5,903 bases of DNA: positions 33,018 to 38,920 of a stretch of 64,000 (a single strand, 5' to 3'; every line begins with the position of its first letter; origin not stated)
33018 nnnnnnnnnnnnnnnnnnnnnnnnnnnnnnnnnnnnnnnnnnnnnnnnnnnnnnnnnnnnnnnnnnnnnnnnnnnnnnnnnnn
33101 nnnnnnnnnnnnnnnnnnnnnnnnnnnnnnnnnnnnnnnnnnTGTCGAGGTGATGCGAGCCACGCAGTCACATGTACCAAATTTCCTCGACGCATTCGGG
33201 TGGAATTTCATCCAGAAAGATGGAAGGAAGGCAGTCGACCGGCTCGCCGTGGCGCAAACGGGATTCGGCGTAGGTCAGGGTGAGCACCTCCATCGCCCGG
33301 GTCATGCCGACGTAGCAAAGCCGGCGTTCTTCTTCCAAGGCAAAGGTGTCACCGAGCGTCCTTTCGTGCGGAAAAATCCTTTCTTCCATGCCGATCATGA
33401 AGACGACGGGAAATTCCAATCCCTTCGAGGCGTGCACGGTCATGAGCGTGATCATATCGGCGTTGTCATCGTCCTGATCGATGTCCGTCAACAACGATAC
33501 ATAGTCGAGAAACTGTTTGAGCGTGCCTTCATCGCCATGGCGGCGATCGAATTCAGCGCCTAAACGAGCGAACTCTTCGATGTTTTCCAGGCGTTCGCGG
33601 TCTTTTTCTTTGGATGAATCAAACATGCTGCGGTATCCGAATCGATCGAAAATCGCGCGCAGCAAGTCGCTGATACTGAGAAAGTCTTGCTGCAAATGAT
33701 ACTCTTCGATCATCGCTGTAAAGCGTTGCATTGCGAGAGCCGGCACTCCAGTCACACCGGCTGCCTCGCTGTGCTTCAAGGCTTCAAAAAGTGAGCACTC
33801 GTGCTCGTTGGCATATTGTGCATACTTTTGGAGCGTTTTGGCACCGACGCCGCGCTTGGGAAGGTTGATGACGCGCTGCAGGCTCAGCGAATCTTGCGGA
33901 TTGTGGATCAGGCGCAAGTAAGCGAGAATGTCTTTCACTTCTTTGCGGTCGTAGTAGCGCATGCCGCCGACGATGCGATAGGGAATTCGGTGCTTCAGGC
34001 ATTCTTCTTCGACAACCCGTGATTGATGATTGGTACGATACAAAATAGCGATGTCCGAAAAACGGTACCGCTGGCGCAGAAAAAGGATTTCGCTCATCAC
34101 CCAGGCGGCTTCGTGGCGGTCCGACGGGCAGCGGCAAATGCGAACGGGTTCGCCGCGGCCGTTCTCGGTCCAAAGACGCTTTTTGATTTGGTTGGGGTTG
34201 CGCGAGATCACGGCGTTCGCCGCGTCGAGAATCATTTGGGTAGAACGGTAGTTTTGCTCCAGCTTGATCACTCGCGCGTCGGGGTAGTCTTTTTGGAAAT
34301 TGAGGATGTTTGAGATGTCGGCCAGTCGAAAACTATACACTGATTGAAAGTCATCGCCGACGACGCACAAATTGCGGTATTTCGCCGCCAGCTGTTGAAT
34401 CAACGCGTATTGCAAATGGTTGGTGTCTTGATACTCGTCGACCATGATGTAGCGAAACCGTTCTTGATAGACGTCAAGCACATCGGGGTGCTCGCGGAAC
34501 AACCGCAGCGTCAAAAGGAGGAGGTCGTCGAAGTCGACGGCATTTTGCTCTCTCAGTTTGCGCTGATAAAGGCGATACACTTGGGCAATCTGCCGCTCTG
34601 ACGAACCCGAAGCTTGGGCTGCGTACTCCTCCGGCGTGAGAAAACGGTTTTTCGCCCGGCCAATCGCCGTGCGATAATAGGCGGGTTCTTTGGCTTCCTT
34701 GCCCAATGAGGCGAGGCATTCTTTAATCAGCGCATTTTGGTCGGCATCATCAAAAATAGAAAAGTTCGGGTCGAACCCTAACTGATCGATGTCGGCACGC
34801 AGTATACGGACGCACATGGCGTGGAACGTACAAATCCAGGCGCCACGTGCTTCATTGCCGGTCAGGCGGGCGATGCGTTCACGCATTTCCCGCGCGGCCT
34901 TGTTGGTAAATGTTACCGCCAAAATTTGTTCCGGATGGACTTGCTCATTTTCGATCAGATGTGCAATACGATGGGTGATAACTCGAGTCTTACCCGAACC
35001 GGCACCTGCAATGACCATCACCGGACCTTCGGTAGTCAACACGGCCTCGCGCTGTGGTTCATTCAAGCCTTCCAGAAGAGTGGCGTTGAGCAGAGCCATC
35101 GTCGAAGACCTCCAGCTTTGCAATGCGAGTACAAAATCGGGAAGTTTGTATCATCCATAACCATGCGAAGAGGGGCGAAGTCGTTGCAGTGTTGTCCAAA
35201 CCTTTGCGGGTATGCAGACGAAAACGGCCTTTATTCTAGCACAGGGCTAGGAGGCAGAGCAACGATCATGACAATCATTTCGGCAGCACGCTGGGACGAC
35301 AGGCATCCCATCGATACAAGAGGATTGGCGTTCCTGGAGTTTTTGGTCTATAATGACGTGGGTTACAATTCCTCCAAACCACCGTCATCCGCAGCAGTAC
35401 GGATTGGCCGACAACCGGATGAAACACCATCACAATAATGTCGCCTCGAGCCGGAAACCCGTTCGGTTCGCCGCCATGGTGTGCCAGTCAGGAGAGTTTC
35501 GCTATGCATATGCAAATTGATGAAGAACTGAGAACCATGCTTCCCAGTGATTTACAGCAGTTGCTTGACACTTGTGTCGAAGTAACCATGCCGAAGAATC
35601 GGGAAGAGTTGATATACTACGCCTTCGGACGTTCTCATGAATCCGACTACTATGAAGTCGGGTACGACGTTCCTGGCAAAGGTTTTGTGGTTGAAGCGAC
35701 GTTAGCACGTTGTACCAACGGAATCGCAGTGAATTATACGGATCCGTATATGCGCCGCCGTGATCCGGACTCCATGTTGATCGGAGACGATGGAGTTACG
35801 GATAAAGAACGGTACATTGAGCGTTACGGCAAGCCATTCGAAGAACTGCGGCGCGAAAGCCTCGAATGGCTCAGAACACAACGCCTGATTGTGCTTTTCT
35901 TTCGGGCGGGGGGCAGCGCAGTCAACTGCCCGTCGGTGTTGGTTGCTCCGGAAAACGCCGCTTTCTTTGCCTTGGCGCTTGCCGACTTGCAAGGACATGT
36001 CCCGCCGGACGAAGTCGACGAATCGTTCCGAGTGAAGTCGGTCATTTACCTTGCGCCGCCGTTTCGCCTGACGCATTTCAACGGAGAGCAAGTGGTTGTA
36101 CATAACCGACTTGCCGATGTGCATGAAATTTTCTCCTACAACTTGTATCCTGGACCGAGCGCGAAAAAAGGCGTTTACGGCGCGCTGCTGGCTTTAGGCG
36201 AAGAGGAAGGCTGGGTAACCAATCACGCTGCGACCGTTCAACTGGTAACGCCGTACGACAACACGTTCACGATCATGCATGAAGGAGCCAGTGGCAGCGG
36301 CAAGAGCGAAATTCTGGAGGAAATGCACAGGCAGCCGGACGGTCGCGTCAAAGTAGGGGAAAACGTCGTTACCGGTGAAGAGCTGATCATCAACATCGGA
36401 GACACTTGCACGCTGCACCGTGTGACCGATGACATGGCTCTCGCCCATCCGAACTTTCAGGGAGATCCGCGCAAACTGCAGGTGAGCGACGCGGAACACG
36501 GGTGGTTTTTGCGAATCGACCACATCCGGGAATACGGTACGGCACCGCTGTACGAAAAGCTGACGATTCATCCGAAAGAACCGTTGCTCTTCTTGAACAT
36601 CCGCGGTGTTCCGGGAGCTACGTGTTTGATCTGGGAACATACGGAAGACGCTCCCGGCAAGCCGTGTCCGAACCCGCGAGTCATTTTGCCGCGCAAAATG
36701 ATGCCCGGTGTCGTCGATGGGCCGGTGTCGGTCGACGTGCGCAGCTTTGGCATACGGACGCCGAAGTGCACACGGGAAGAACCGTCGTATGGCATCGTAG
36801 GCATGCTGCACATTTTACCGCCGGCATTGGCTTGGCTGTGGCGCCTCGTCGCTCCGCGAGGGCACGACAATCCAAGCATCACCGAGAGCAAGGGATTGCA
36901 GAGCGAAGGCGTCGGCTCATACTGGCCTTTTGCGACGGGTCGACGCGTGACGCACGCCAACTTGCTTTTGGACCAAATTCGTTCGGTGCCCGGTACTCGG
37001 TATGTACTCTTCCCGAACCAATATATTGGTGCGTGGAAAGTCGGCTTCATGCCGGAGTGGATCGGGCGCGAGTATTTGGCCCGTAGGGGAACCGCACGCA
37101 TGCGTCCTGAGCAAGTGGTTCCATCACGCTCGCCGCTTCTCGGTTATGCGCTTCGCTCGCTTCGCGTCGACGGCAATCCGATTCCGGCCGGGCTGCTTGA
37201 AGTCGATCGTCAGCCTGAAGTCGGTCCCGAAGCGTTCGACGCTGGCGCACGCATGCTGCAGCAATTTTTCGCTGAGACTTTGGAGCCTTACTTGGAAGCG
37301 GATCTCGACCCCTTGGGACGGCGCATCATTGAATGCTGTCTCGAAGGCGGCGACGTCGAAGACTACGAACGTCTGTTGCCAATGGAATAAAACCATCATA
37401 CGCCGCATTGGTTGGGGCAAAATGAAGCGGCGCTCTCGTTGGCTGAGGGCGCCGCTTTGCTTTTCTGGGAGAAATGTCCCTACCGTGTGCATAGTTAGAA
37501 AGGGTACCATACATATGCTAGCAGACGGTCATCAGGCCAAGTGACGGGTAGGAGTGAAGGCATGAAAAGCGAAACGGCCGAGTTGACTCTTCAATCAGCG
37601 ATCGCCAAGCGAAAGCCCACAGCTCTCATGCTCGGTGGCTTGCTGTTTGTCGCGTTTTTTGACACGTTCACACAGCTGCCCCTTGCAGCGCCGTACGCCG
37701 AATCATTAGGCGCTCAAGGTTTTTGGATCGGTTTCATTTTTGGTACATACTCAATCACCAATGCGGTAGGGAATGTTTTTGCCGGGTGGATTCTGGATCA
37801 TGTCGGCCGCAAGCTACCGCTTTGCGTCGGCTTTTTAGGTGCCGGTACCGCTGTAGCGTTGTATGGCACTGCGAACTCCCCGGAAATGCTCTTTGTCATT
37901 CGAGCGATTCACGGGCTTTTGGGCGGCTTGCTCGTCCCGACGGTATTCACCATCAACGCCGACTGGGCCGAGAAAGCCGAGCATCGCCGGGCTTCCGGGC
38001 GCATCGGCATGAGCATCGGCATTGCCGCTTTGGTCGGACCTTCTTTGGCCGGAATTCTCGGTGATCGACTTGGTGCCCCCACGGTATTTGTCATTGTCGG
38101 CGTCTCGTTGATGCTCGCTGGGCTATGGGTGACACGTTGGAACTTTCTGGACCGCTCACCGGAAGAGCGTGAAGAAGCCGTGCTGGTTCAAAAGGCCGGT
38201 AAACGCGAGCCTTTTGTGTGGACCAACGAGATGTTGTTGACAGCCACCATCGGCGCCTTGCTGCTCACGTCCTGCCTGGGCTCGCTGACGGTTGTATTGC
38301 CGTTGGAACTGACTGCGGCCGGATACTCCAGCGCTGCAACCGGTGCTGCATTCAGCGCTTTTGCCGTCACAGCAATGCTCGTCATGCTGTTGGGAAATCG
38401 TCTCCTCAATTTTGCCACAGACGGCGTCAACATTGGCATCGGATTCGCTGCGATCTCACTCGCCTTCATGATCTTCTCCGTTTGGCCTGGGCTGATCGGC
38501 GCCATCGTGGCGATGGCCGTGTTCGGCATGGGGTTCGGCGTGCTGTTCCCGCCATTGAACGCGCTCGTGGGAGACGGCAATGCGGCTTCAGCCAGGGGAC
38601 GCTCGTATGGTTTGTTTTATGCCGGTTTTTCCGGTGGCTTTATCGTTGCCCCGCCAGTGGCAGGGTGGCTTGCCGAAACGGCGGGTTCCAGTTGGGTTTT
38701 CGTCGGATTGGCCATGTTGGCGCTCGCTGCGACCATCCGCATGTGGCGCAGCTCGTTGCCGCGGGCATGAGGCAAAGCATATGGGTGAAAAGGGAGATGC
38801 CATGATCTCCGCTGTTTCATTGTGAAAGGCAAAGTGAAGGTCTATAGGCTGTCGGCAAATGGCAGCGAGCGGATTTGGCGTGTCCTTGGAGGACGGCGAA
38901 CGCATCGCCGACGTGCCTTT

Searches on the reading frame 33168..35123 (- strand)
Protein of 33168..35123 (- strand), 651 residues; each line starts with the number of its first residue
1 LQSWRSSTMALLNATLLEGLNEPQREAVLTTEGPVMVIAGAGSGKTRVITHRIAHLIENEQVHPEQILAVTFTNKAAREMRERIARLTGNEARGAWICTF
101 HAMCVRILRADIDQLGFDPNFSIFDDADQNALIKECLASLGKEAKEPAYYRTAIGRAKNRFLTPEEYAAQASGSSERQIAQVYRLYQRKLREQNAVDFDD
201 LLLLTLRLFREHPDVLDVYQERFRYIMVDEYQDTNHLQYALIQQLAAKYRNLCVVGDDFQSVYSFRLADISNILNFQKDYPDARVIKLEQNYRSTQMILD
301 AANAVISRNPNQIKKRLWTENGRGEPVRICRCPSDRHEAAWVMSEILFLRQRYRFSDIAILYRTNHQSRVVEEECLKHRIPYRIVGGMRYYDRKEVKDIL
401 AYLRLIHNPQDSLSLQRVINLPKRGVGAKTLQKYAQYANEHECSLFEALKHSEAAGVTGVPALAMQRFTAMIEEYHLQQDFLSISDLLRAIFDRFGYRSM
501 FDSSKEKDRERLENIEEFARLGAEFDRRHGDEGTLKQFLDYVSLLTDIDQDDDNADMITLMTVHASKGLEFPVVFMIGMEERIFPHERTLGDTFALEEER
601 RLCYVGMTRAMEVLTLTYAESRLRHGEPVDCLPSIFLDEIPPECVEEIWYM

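Call 31: search_protein_families(library=pfam, proteins=[window:33168-35123:-], max_evalue=0.001)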
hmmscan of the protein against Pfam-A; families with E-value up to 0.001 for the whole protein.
window:33168-35123:- (651 aa): 8 families
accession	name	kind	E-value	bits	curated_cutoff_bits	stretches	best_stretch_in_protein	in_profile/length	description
PF00580.27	UvrD-helicase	-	2.7e-98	329.4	23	1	20-281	1-271/271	UvrD/REP helicase N-terminal domain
PF13361.12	UvrD_C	-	1.3e-77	262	25.6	1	286-620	1-349/350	UvrD-like helicase C-terminal domain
PF13245.12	AAA_19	-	5.4e-27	95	25.1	1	24-266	1-134/134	AAA domain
PF13538.12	UvrD_C_2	-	6.8e-09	35.9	27.4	1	558-616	2-51/52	UvrD-like helicase C-terminal domain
PF01443.25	Viral_helicase1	-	1.2e-07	32.2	21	0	221-285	58-118/228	Viral superfamily 1 RNA helicase core domain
PF13086.12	AAA_11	-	2.8e-06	27.7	27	1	20-114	2-94/257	AAA domain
PF13401.12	AAA_22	-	5e-06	27.3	27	0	31-129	4-95/130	AAA domain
PF13604.12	AAA_30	-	7.2e-06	26.3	27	1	20-85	2-67/191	AAA domain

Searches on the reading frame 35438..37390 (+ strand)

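Call 31: search_protein_families(library=pfam, proteins=[window:35438-37390:+], max_evalue=0.001)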
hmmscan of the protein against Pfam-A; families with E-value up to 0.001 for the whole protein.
window:35438-37390:+ (650 aa): 1 family
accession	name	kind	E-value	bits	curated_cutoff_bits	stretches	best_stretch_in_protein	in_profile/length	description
PF16260.11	DUF4914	-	0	1020.6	25.7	1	35-646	1-611/612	Domain of unknown function (DUF4914)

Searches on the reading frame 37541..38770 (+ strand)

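Call 31: search_protein_families(library=pfam, proteins=[window:37541-38770:+], max_evalue=0.001)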
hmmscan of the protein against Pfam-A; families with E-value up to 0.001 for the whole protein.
window:37541-38770:+ (409 aa): 3 families
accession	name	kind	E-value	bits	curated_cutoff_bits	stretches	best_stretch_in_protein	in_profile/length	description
PF07690.21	MFS_1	-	8.8e-51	173.3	33.4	2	34-345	4-321/347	Major Facilitator Superfamily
PF00083.30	Sugar_tr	-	3.5e-07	29.9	22.3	1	49-207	38-195/452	Sugar (and other) transporter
PF05977.19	MFS_3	-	0.00076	18.5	27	1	109-408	98-397/524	Transmembrane secretion effector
